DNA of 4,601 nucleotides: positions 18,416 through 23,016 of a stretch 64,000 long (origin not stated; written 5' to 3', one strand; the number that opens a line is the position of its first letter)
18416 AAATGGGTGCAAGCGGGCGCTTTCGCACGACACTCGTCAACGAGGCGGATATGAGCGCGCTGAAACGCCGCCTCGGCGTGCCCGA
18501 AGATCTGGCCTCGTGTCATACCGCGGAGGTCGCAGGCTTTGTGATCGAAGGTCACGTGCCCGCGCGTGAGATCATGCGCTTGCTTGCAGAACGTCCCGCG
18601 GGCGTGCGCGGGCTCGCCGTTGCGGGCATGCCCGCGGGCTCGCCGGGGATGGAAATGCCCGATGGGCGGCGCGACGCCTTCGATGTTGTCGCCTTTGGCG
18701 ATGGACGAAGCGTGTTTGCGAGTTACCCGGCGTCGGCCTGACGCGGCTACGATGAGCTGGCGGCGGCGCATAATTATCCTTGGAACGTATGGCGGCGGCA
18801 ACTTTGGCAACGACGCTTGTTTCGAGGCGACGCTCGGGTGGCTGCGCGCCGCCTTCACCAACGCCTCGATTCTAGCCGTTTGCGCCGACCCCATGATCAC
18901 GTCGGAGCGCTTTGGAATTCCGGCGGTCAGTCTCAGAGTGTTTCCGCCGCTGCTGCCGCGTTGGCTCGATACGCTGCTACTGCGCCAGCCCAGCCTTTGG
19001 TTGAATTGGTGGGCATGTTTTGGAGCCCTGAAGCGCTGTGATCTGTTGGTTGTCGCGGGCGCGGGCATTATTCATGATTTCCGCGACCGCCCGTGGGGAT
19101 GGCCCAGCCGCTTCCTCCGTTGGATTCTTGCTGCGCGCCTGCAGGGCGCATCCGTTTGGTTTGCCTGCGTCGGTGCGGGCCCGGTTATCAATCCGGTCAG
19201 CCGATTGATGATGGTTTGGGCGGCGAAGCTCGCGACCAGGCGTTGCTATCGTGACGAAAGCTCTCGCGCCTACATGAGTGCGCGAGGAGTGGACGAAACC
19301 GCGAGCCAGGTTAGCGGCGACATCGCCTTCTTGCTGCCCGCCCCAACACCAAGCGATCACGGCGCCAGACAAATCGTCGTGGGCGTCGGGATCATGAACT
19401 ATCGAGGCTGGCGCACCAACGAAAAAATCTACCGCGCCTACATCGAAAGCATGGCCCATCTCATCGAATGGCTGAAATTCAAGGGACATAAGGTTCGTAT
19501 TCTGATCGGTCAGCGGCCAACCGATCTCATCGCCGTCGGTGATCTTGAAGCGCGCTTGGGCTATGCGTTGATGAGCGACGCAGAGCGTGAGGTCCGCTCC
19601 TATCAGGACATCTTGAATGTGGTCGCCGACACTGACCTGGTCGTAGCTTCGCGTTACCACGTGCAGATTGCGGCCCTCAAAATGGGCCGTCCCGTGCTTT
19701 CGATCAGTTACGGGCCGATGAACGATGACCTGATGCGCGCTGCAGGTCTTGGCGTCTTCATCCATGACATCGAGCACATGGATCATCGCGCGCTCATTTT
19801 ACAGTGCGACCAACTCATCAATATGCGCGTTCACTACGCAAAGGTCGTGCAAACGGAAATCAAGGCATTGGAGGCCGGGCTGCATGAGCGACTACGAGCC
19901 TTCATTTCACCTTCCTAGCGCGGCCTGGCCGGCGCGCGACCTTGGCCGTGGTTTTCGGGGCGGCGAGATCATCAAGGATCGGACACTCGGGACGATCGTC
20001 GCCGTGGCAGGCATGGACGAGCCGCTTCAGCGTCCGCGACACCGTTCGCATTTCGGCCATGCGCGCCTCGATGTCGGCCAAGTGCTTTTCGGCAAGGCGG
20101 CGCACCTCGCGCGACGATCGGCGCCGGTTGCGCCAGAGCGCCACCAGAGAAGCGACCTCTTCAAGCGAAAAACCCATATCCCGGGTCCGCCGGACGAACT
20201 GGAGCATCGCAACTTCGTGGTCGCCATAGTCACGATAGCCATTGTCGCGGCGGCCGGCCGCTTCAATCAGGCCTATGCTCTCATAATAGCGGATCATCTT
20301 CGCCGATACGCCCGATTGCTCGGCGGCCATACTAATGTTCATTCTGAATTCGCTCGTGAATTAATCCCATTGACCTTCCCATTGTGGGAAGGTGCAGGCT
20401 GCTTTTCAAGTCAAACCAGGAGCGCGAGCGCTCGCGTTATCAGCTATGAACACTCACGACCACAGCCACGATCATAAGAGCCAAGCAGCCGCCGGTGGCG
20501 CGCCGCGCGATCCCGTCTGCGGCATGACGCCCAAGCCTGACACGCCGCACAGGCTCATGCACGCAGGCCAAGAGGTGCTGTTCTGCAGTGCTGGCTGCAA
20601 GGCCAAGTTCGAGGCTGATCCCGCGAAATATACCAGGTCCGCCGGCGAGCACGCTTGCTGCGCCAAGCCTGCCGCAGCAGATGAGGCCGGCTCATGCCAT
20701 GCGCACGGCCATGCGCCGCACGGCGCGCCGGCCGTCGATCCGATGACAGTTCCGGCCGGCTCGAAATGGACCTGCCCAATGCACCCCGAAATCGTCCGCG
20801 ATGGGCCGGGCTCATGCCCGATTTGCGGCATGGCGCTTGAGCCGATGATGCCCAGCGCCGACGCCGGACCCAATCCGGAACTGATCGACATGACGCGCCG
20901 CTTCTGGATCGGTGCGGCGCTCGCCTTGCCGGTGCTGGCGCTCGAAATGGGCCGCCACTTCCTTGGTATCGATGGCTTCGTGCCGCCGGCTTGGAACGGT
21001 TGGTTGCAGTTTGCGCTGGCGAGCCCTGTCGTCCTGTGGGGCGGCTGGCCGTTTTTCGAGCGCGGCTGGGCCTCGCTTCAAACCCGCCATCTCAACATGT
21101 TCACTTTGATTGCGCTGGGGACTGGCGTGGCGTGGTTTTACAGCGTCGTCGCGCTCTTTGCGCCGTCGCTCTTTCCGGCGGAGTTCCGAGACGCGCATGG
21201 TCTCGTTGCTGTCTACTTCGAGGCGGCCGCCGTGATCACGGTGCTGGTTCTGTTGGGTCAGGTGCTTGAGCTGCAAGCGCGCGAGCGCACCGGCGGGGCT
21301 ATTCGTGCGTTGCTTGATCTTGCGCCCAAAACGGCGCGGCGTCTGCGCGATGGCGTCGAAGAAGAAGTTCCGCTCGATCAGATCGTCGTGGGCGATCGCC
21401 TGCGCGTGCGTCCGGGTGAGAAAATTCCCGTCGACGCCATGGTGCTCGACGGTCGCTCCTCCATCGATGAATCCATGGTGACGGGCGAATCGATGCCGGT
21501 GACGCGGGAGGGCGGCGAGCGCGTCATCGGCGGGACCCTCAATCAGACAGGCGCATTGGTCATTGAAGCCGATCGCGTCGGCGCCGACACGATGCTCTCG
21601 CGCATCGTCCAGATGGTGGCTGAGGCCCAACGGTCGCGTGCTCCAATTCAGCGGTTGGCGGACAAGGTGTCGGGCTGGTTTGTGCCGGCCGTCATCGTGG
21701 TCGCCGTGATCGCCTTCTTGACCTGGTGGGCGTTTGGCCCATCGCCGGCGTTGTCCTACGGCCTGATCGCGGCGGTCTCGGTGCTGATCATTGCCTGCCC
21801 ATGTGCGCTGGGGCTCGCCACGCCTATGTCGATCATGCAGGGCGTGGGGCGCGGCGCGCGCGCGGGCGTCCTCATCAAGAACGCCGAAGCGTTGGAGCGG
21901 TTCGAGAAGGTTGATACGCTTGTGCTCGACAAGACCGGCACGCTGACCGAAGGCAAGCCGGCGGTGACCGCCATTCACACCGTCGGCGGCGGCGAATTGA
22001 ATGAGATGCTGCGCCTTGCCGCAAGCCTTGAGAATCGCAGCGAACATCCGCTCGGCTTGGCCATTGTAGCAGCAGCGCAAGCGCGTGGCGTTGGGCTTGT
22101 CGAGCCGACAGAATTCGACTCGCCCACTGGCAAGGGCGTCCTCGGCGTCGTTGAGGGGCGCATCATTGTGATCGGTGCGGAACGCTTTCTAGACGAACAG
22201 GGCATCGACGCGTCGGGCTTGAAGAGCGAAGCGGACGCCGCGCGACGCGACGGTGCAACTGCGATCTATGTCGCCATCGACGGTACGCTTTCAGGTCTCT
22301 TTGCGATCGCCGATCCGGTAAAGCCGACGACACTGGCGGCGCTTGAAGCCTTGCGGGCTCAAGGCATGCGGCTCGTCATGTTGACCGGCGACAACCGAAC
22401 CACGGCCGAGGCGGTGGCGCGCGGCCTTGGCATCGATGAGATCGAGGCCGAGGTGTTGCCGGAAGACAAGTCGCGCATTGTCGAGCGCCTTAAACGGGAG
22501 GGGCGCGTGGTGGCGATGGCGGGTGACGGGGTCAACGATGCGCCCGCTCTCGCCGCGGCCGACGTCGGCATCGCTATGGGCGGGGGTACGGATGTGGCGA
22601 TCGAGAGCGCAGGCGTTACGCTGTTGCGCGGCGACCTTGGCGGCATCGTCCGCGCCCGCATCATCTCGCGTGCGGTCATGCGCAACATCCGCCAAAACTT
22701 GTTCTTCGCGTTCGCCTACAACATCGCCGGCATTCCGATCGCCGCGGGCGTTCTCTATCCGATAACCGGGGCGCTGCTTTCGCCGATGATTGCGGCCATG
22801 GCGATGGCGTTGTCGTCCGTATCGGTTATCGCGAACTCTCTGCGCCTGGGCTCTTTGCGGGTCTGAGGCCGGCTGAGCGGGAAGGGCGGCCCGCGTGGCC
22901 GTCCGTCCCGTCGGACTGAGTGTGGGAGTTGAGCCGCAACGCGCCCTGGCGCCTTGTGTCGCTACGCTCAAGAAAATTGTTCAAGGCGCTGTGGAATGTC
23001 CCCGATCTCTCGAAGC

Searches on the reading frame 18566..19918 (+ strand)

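Call 42: search_protein_families(library=pfam, proteins=[window:18566-19918:+], max_evalue=0.001)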
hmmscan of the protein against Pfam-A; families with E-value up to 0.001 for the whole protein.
window:18566-19918:+ (450 aa): 1 family
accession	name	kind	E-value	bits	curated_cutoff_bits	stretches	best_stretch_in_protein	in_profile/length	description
PF04230.19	PS_pyruv_trans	-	1.1e-28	101.4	25.3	1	79-383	1-279/280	Polysaccharide pyruvyl transferase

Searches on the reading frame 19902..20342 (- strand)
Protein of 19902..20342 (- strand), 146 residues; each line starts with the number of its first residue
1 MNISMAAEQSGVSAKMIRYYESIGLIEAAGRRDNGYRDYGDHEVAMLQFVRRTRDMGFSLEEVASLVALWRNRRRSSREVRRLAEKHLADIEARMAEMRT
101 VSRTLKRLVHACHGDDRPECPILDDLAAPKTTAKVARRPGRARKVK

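Call 42: search_protein_families(library=pfam, proteins=[window:19902-20342:-], max_evalue=0.001)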
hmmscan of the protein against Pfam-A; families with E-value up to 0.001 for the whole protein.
window:19902-20342:- (146 aa): 3 families
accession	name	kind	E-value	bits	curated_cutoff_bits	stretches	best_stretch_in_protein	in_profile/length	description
PF09278.17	MerR-DNA-bind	-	2.3e-17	63.8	25.4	1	45-108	2-65/65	MerR, DNA binding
PF00376.29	MerR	-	1.9e-15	56.8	28.2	1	2-39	1-38/38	MerR family regulatory protein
PF13411.12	MerR_1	-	2e-15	57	21.6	1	1-66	1-65/69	MerR HTH family regulatory protein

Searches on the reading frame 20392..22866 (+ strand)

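Call 13: search_protein_families(library=pfam, proteins=[window:20392-22866:+])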
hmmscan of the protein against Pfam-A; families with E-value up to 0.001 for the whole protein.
window:20392-22866:+ (824 aa): 6 families
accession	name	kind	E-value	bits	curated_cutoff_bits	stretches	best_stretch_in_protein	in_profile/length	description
PF00122.25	E1-E2_ATPase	-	1.8e-60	204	28.1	1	310-490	2-180/181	E1-E2 ATPase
PF00702.32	Hydrolase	-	9.9e-37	127.6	26.4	1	507-724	1-191/191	haloacid dehalogenase-like hydrolase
PF19335.5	HMBD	-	3.4e-14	52.9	23.6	1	125-151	1-27/28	Heavy metal binding domain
PF04945.19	YHS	-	2.9e-09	37.2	30.3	1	40-81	3-44/47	YHS domain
PF08282.18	Hydrolase_3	-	8.4e-07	29.4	20.9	0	696-753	195-252/255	haloacid dehalogenase-like hydrolase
PF12710.13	HAD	-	1.1e-05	26.4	27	1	643-719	86-187/189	haloacid dehalogenase-like hydrolase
